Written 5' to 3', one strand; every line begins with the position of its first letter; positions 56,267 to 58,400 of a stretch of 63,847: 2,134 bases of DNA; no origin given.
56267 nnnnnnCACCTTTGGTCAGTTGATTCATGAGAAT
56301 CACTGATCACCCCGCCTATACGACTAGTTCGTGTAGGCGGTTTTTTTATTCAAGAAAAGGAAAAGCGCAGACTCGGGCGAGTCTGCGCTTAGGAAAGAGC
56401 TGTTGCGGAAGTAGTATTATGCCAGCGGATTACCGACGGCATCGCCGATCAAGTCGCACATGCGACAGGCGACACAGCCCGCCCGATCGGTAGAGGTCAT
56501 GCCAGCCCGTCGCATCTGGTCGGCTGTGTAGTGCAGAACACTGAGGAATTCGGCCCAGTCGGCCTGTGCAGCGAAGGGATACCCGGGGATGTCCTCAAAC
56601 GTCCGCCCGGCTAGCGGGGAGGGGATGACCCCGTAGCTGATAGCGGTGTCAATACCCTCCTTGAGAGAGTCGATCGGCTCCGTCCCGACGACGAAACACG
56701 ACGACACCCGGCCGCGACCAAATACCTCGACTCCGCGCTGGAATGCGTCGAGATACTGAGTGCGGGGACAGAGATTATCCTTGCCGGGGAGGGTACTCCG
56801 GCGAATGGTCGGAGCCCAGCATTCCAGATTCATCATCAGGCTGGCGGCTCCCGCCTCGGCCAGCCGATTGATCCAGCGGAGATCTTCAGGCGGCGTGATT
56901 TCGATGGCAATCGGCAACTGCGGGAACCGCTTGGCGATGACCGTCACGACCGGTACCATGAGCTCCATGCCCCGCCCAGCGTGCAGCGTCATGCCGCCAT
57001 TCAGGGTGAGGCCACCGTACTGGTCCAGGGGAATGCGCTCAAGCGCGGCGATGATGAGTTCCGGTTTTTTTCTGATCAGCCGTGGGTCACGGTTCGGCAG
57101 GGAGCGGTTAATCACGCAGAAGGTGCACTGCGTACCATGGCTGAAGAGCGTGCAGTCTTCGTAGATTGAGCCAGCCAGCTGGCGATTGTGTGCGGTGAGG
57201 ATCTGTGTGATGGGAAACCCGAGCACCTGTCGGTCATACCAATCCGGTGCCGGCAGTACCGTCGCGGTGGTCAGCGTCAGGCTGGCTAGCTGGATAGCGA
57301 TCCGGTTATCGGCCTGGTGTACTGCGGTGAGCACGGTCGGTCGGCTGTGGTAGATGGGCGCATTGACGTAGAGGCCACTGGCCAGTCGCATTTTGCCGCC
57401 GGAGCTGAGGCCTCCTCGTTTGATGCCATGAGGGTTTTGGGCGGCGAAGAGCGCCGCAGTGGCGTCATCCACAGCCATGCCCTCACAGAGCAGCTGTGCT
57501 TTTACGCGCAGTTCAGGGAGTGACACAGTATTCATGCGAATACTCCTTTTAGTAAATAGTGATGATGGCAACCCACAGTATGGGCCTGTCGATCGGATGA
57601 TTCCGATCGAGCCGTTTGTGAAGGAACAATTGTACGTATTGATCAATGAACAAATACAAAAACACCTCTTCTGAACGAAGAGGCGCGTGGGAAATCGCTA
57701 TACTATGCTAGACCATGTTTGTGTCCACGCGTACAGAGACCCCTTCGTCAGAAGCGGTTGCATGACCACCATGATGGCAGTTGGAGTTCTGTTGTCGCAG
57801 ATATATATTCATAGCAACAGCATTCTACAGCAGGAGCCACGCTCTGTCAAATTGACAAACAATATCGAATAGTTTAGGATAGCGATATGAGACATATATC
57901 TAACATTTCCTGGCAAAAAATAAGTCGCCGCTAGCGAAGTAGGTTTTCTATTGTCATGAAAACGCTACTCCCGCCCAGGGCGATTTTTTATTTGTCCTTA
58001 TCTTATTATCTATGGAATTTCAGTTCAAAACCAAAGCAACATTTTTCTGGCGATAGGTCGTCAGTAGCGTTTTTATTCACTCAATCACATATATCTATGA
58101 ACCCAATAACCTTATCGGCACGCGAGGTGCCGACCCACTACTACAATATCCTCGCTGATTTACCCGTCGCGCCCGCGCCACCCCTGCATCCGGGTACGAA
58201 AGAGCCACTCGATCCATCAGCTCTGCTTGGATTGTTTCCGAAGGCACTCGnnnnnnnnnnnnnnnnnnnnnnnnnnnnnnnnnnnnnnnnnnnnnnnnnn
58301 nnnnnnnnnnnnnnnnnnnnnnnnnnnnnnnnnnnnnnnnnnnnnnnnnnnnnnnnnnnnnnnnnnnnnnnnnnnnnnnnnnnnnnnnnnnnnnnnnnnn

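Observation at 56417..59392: Divergent radical-SAM-like / stand-alone TrpB2 enzyme pair under one palindromic control region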

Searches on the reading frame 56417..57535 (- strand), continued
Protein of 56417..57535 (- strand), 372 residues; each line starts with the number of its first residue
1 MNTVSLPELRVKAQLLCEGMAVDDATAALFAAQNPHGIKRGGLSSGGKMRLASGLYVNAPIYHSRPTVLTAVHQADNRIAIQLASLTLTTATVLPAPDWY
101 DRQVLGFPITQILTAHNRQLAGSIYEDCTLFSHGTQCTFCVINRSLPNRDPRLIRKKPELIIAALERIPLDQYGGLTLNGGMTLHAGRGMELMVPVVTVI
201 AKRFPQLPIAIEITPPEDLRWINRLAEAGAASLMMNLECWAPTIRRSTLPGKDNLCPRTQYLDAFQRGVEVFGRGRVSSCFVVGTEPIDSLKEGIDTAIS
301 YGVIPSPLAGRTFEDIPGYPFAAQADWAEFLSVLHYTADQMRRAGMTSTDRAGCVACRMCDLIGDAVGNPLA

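Call 69: search_solved_structures(query=A1, max_evalue=1)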
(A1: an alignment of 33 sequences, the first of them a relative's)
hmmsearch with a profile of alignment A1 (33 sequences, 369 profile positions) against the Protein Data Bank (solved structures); distinct sequences matched with E-value up to 1: 14.
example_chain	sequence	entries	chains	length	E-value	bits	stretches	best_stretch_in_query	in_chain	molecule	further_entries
7pd1_A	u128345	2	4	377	0.0094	18.3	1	135-252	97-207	Thiazole biosynthesis protein ThiH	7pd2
1olt_A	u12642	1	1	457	0.042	16.2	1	135-250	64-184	OXYGEN-INDEPENDENT COPROPORPHYRINOGEN III OXIDASE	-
3t7v_A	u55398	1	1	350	0.19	14.1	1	124-248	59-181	methylornithine synthase PylB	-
3ovp_A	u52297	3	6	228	0.2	13.9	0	178-233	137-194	Ribulose-phosphate 3-epimerase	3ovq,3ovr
3qc3_A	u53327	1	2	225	0.2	13.9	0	178-233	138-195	D-ribulose-5-phosphate-3-epimerase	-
9bf0_A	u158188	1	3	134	0.37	13.1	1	185-252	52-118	Protein argonaute-2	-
9lsn_A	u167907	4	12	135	0.37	13.1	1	185-252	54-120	Protein argonaute-2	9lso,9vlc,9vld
9bez_A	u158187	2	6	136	0.38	13.1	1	185-252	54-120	Protein argonaute-2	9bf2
9lmz_A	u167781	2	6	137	0.39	13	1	185-252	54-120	Protein argonaute-2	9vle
3luc_A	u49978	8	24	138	0.39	13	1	185-252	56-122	Protein argonaute-2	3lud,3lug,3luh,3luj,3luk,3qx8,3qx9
7c6b_A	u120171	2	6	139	0.4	13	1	185-252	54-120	Protein argonaute-2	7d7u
2ht9_A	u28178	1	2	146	0.45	12.8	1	106-147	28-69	Glutaredoxin-2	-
1h1y_A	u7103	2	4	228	0.53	12.6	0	194-248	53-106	D-RIBULOSE-5-PHOSPHATE 3-EPIMERASE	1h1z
8trm_A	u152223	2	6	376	0.96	11.7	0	155-211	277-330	Actin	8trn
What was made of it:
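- On Radical SAM superfamily: The best profile hit to PDB sequences is ThiH, E=0.009 (call 69).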

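Call 70: search_protein_families(library=ncbifam, proteins=[L052:560-1759:+, L014:2665-3411:+, L015:11228-12262:+], max_evalue=0.00001)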
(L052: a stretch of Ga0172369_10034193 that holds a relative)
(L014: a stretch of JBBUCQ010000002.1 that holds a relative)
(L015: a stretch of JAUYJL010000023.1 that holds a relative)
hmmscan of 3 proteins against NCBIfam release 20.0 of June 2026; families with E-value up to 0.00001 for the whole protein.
L052:560-1759:+ (399 aa): 73 families (the best 25 are shown)
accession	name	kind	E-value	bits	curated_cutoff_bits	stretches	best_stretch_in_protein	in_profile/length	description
NF041091.1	asp_aminotase_Arch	equivalog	7.5e-103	344.2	550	1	28-393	20-374/376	aspartate aminotransferase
NF041364.1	GntC_guanitoxin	equivalog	8.4e-92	307.8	415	1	42-392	5-355/356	guanitoxin biosynthesis PLP-dependent (S)-gamma-hydroxy-L-arginine cyclodehydratase GntC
NF005817.0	PRK07683.1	equivalog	1.2e-88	297.4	575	1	29-396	22-383/387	aminotransferase A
NF004769.0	PRK06107.1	equivalog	9.1e-85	284.8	617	1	27-392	25-396/402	aspartate transaminase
NF005816.0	PRK07682.1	equivalog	2.1e-84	283.4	620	1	30-397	24-386/390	aminotransferase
NF006229.0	PRK08361.1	equivalog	8.3e-84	281.8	624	1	26-395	24-389/391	aspartate aminotransferase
NF004975.0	PRK06348.1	equivalog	5.1e-83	279.2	549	1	28-392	22-381/384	pyridoxal phosphate-dependent aminotransferase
NF005588.0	PRK07309.1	equivalog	6.9e-82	275.4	576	1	36-396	31-388/391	pyridoxal phosphate-dependent aminotransferase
NF004770.0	PRK06108.1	subfamily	1.6e-81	274.1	422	1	36-396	37-394/396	pyridoxal phosphate-dependent aminotransferase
NF006230.0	PRK08363.1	equivalog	2e-81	273.8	534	1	27-397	22-395/398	alanine aminotransferase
TIGR03540.1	DapC_direct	equivalog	5.4e-75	252.7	593.25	1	27-392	21-382/383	LL-diaminopimelate aminotransferase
NF006756.0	PRK09276.1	subfamily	5.8e-73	246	507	1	2-392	3-384/387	LL-diaminopimelate aminotransferase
NF005855.0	PRK07777.1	equivalog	2.5e-71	241.1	553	1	41-395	34-389/391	pyridoxal phosphate-dependent aminotransferase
NF005744.0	PRK07568.1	subfamily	1.3e-69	235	389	1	29-392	24-388/398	pyridoxal phosphate-dependent aminotransferase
NF006514.0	PRK08960.1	equivalog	2.3e-69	234.1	554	1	16-392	15-383/388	pyridoxal phosphate-dependent aminotransferase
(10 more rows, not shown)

L014:2665-3411:+ (248 aa): 5 families
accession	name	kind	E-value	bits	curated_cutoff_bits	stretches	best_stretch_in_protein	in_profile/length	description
TIGR00035.1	asp_race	subfamily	4e-58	196.8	93.1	1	11-241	1-230/236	amino acid racemase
NF052483.1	racemase_CuyB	equivalog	4.2e-51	174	190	1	15-237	1-224/225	cysteate racemase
NF007569.0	PRK10200.1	equivalog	6.9e-28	97.9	417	1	13-237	2-227/230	aspartate/glutamate racemase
TIGR00067.1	glut_race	equivalog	8.8e-11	41.7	146.65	1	61-215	34-188/251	glutamate racemase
NF002035.0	PRK00865.1-3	equivalog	1.4e-07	31.4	328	1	69-215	47-192/267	glutamate racemase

L015:11228-12262:+ (344 aa): 21 families
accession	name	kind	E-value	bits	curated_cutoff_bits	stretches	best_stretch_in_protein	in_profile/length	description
NF009714.1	PRK13243.1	equivalog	7.4e-112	373.9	455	1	24-342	2-327/332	glyoxylate reductase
TIGR01327.1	PGDH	equivalog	6.4e-79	266.1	454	1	26-340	1-314/525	phosphoglycerate dehydrogenase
NF011938.0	PRK15409.1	equivalog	1.8e-67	227.7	492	1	26-342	4-323/324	glyoxylate/hydroxypyruvate reductase GhrB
NF008759.0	PRK11790.1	equivalog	2.6e-62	210.8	404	1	21-341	8-331/410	phosphoglycerate dehydrogenase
NF006263.0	PRK08410.1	equivalog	1.4e-56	192.1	389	1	58-324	33-304/311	D-2-hydroxyacid dehydrogenase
NF005069.0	PRK06487.1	equivalog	9e-56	189.2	448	1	58-325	39-309/320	2-hydroxyacid dehydrogenase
NF000492.1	vanH_gen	exception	1.8e-46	158.7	540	1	88-317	65-301/312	D-lactate dehydrogenase VanH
NF005387.0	PRK06932.1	equivalog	8.6e-45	153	492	1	59-322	36-305/314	2-hydroxyacid dehydrogenase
NF005750.0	PRK07574.1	equivalog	2.4e-43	148.7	329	1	53-329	76-358/386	NAD-dependent formate dehydrogenase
NF041369.1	Dhydh_Halo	equivalog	5.3e-39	134.2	400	1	63-323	36-291/305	D-2-hydroxyacid dehydrogenase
NF000371.1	vanH_Agroup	exception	4e-37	128.1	700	1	86-323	68-312/322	VanH-A/VanH-Pt family D-lactate dehydrogenase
NF000112.1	vanH-Amyco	exception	7e-37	127.5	625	1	90-319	96-332/348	VanH-AOV family D-lactate dehydrogenase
NF006374.0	PRK08605.1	subfamily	3e-36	125.1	356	1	24-289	3-270/332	D-lactate dehydrogenase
NF000004.1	vanH-D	exception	3.5e-36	124.9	550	1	86-308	69-298/323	D-lactate dehydrogenase VanH-D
NF001309.0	PRK00257.1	equivalog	7.8e-36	123.8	434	1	163-324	111-275/379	4-phosphoerythronate dehydrogenase PdxB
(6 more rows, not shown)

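Call 72: search_solved_structures(query=L018:9302-9589:+, max_evalue=1, show_alignments=1)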
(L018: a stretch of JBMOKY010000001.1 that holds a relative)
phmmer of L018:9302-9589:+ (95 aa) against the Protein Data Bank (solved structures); distinct sequences matched with E-value up to 1: 4.
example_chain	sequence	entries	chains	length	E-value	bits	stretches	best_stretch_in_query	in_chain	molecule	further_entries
3frw_A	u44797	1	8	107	1.8e-18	69.7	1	10-94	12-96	Putative Trp repressor protein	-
3g1c_A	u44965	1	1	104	3.4e-18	68.8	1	6-94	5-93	The TrpR like protein from Eubacterium eligens ATCC 27750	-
3kor_A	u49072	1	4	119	4.4e-18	68.4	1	8-94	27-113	Possible Trp repressor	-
8vd6_A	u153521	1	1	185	0.00012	25.4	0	35-72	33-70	CAP REPEAT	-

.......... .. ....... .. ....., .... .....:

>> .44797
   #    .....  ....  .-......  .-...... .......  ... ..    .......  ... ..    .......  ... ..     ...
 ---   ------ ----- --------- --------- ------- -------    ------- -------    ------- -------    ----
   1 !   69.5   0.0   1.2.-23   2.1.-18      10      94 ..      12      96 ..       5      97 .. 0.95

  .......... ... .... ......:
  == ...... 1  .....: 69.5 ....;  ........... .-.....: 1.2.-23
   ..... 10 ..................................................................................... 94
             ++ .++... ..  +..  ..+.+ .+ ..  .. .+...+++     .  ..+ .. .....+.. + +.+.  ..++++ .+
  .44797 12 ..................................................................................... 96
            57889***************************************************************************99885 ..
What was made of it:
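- Its best PDB hits include 3G1C, E. eligens HisR (3e-18), with no E. coli TrpR hit (call 72).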

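Call 74: find_homologous_proteins(query=L014:818-1552:+, max_evalue=0.00001)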
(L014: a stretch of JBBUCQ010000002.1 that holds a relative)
Query L014:818-1552:+ (244 aa): 2 proteins with E <= 0.00001 among 469 candidates.
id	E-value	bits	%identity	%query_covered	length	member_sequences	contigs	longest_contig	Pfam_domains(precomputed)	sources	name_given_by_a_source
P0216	2.6e-147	507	93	100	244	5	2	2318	PF01634.24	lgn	-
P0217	1.5e-73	265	50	100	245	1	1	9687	PF01634.24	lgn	-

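Call 75: find_encoding_contigs(protein=P0217, flank=6000, max_places=2)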
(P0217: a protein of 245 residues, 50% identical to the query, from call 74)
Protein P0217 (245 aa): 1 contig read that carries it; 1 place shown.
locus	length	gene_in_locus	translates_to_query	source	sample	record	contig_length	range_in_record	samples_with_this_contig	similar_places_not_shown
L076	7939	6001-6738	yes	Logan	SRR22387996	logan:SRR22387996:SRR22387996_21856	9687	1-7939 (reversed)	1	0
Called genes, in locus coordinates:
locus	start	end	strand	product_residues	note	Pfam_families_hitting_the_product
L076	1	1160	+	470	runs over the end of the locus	PF13393:tRNA-synt_His, PF00587:tRNA-synt_2b, PF03129:HGTP_anticodon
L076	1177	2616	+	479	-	PF00395:SLH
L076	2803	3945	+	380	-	PF00390:malic, PF00208:ELFV_dehydrog (weak), PF03949:Malic_M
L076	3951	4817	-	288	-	-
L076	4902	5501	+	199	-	PF04542:Sigma70_r2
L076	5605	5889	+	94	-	PF01371:Trp_repressor, PF13384:HTH_23 (faint)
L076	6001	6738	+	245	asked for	PF01634:HisG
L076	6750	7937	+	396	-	?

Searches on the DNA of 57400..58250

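Call 3: search_rna_families(source=window, start=57400, end=58250, threshold=evalue, max_evalue=10, show_alignments=3)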
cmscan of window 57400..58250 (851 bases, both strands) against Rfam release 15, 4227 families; matches with E-value up to 10: 2.
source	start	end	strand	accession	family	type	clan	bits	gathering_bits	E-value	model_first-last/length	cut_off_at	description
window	57919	57989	-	RF03785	mir-974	Gene; miRNA;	-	22.3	90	0.15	1-91/91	no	mir-974 microRNA precursor family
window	58012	58085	-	RF00535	snoMe28S-Am982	Gene; snRNA; snoRNA; CD-box;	CL00054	16.6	49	8.6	1-80/80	no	Small nucleolar RNA Me28S-Am982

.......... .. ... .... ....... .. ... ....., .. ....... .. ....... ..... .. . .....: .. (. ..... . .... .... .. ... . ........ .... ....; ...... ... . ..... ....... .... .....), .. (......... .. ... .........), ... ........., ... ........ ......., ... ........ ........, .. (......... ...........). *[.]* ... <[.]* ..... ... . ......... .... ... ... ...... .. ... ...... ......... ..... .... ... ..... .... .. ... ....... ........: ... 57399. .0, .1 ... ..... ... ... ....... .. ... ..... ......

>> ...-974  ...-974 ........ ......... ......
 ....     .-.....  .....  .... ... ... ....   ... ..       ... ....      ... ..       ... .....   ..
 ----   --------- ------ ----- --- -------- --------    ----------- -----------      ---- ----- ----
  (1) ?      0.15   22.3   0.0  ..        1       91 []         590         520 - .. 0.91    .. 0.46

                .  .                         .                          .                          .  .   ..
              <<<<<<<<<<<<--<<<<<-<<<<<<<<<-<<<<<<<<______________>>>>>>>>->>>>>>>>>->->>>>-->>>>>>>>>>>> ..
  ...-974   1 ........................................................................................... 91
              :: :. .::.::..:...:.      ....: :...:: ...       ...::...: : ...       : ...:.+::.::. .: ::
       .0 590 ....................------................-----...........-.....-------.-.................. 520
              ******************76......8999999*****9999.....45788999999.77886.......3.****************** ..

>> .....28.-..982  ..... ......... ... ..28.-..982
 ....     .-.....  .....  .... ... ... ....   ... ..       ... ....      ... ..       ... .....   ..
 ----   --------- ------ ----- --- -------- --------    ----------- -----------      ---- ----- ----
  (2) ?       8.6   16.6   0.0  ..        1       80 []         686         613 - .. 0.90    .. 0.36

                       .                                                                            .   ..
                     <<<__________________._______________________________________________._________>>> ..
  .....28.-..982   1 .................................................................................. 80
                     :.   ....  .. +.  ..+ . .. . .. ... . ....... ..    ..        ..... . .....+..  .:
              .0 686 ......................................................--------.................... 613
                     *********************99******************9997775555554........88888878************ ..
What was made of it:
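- On Riboswitch / T-box / known RNA leader families (Rfam): Only chance-level miRNA and snoRNA hits at E>=0.15 in 57400-58250 (call 3).
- Closest known: Leader-peptide transcription attenuators of the his and trp operons. Different: There is no match to the Rfam leader families (call 3).
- Tried and rejected: No riboswitch, T-box or known leader family (call 3).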
